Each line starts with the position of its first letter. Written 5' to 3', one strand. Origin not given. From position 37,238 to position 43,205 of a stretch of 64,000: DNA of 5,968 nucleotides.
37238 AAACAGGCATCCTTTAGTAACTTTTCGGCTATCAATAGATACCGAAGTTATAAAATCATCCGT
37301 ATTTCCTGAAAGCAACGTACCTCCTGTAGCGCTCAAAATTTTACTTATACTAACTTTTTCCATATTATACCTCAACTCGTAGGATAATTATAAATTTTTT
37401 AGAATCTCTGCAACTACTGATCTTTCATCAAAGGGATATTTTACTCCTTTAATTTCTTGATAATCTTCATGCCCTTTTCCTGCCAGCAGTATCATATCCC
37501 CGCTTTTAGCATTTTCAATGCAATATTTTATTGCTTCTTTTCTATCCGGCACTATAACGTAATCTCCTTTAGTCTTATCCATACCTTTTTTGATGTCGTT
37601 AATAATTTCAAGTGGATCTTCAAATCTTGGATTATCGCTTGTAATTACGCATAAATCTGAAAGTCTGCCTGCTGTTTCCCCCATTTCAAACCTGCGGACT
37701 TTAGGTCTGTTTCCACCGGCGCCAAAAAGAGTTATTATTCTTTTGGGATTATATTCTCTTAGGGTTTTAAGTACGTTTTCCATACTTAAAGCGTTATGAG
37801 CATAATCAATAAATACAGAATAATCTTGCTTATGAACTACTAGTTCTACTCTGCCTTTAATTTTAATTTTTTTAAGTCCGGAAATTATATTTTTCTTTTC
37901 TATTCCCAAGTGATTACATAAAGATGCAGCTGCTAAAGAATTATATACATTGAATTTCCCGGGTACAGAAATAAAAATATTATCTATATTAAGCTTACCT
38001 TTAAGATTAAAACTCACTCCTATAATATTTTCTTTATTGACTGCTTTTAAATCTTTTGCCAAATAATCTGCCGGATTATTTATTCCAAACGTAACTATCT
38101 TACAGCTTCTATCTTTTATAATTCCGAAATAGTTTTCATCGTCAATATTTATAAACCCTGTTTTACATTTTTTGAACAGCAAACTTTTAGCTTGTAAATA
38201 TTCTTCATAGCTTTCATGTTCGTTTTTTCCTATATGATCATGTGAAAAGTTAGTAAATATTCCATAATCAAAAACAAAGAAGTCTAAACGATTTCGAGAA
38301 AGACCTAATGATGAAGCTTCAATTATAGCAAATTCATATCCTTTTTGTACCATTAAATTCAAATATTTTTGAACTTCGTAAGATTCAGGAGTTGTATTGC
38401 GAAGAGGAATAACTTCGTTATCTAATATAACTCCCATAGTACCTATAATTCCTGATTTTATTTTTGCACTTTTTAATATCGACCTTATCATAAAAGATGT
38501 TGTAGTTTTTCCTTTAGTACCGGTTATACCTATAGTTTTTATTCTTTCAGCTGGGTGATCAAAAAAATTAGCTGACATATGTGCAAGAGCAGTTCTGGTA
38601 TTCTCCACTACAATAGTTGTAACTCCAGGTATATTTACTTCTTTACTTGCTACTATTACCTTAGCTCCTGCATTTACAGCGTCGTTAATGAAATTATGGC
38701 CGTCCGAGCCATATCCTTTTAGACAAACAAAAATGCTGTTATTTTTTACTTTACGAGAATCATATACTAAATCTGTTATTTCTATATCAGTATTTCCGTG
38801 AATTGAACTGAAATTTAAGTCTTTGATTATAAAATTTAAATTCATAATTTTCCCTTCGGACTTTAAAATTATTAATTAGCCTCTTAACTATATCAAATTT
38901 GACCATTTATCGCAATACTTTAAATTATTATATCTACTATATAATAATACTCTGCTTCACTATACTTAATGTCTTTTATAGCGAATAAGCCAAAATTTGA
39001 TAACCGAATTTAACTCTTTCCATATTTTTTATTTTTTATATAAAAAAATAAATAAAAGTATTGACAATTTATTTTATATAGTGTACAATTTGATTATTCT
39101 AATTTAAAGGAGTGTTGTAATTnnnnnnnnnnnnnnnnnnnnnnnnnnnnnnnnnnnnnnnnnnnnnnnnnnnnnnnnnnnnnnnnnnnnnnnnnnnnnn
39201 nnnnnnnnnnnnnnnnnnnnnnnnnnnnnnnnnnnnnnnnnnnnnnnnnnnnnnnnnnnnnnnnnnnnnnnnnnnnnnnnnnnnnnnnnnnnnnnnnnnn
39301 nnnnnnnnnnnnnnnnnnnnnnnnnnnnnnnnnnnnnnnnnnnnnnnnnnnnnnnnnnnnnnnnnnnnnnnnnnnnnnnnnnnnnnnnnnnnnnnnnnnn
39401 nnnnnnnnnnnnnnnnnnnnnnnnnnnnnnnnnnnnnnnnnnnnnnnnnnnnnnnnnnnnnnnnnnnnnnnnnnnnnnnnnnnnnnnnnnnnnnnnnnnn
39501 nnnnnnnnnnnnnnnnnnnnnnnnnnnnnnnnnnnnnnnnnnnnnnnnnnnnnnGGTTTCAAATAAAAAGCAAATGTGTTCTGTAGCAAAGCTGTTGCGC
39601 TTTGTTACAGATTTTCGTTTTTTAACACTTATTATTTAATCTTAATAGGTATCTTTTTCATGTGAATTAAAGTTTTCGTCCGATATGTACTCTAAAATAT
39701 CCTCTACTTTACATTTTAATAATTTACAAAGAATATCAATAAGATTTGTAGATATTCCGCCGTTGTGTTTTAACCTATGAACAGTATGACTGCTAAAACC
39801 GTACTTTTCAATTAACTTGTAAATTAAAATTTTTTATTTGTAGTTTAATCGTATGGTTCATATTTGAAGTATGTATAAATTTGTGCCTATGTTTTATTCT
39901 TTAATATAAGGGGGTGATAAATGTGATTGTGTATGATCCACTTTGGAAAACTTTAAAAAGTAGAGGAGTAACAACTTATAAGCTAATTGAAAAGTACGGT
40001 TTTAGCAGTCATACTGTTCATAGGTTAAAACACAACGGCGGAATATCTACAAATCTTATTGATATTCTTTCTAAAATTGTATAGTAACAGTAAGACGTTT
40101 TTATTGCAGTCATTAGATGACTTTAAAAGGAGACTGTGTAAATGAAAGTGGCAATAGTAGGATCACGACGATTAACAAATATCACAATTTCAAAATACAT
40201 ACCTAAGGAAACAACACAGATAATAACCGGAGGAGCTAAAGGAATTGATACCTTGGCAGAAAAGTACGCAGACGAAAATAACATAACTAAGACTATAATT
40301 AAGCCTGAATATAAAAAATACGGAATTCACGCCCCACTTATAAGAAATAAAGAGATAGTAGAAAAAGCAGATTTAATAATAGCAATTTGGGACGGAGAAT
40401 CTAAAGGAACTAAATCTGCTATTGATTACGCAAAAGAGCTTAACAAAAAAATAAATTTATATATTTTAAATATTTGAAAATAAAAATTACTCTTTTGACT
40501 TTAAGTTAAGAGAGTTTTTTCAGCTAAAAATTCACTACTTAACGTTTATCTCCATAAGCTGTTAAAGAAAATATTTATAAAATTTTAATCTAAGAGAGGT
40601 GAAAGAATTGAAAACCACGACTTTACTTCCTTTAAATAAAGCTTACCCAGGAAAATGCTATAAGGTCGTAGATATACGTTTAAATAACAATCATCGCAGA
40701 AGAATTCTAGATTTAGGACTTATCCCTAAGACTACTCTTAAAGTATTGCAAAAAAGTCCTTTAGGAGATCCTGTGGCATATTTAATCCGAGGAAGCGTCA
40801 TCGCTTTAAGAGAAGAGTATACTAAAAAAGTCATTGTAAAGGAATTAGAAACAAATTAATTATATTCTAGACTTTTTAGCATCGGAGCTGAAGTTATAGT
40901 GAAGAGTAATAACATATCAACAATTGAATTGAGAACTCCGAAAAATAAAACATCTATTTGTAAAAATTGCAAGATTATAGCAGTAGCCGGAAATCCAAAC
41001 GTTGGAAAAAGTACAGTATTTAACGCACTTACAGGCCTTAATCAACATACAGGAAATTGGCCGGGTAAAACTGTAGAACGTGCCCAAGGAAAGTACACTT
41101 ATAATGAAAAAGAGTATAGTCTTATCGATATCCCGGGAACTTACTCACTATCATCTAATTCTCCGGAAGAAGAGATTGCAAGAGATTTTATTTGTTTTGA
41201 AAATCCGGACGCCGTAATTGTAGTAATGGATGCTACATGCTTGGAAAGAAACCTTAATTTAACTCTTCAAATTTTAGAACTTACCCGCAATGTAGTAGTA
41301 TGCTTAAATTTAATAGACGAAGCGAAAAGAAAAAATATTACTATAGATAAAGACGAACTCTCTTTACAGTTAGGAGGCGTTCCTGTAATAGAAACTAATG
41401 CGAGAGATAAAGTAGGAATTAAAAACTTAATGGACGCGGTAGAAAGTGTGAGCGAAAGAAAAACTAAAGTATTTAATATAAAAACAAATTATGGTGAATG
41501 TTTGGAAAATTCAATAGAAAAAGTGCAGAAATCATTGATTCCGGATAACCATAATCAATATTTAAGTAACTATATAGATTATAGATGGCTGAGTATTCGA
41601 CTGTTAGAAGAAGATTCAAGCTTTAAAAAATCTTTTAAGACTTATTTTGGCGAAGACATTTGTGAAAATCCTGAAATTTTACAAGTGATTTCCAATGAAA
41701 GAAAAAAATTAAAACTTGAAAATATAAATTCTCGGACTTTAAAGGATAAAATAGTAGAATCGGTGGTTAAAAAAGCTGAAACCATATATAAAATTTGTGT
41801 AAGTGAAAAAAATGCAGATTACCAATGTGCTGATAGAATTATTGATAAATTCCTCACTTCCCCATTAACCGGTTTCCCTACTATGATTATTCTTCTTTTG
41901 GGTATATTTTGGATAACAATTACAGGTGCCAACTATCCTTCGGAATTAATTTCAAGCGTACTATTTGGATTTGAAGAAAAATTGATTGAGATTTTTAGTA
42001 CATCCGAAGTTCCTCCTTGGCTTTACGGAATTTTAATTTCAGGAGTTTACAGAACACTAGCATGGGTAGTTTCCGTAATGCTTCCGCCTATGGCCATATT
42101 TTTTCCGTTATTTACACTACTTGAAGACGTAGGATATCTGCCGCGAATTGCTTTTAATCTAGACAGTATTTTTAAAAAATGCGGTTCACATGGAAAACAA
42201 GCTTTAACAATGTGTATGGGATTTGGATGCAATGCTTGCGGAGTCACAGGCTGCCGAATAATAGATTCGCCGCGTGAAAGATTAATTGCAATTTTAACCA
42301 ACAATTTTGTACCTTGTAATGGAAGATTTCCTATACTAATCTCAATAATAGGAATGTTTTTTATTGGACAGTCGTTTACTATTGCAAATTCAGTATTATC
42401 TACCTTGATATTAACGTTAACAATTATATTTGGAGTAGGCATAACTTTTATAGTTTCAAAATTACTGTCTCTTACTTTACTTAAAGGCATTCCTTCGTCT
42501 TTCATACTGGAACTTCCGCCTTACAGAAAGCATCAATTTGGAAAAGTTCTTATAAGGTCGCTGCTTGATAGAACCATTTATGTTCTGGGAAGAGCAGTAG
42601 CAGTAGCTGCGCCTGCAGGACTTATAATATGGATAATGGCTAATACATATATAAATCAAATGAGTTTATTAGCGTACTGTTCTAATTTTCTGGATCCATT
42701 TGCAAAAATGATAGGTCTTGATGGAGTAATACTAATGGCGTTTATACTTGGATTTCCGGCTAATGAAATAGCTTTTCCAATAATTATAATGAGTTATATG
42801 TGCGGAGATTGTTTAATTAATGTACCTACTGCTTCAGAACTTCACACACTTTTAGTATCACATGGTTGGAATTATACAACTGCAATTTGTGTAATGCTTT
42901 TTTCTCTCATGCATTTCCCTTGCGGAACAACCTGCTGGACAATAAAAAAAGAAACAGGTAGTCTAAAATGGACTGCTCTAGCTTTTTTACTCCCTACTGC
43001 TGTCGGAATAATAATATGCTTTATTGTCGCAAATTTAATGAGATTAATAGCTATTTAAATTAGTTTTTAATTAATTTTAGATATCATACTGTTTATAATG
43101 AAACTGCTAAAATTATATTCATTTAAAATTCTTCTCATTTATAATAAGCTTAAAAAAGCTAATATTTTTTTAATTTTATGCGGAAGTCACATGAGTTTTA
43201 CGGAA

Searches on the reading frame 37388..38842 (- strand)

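Call 5: search_protein_families(library=pfam, proteins=[window:37388-38842:-], max_evalue=0.001)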
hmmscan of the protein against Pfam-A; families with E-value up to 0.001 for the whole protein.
window:37388-38842:- (484 aa): 3 families
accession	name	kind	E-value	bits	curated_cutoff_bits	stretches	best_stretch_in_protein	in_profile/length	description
PF08245.18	Mur_ligase_M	-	5.1e-47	160.9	24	1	106-308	1-199/200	Mur ligase middle domain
PF02875.26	Mur_ligase_C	-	7.5e-31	108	28.4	1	330-457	1-127/127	Mur ligase, glutamate ligase domain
PF01225.30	Mur_ligase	-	9.7e-10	39.1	21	1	22-80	2-64/95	Mur ligase family, catalytic domain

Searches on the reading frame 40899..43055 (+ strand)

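Call 3: search_protein_families(library=pfam, proteins=[window:40899-43055:+], max_evalue=0.01)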
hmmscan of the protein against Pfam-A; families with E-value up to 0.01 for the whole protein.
window:40899-43055:+ (719 aa): 9 families
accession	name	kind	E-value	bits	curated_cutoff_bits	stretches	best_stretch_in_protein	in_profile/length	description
PF02421.24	FeoB_N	-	2.4e-61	206.3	27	1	27-180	3-155/156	Ferrous iron transport protein B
PF07670.19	Gate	-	2.7e-29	102.1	29.6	2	392-486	2-103/104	Nucleoside recognition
PF01926.29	MMR_HSR1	-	1.6e-20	73.8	21.9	1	27-137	2-112/113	50S ribosome-binding GTPase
PF07664.17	FeoB_C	-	1.5e-11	44.3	26.6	1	507-554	3-51/54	Ferrous iron transport protein B C terminus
PF17910.6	FeoB_Cyto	-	1.5e-10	41.8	23.4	1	198-301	1-89/90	FeoB cytosolic helical domain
PF00009.33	GTP_EFTU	-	1.7e-06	28.2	26.5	1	56-183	54-184/188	Elongation factor Tu GTP binding domain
PF03193.22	RsgA_GTPase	-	4.3e-05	23.9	30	0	21-55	104-138/174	RsgA GTPase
PF00350.29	Dynamin_N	-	6.5e-05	23.5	27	0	27-48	1-22/168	Dynamin family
PF09439.16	SRPRB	-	0.00029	20.7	25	1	25-124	4-94/178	Signal recognition particle receptor beta subunit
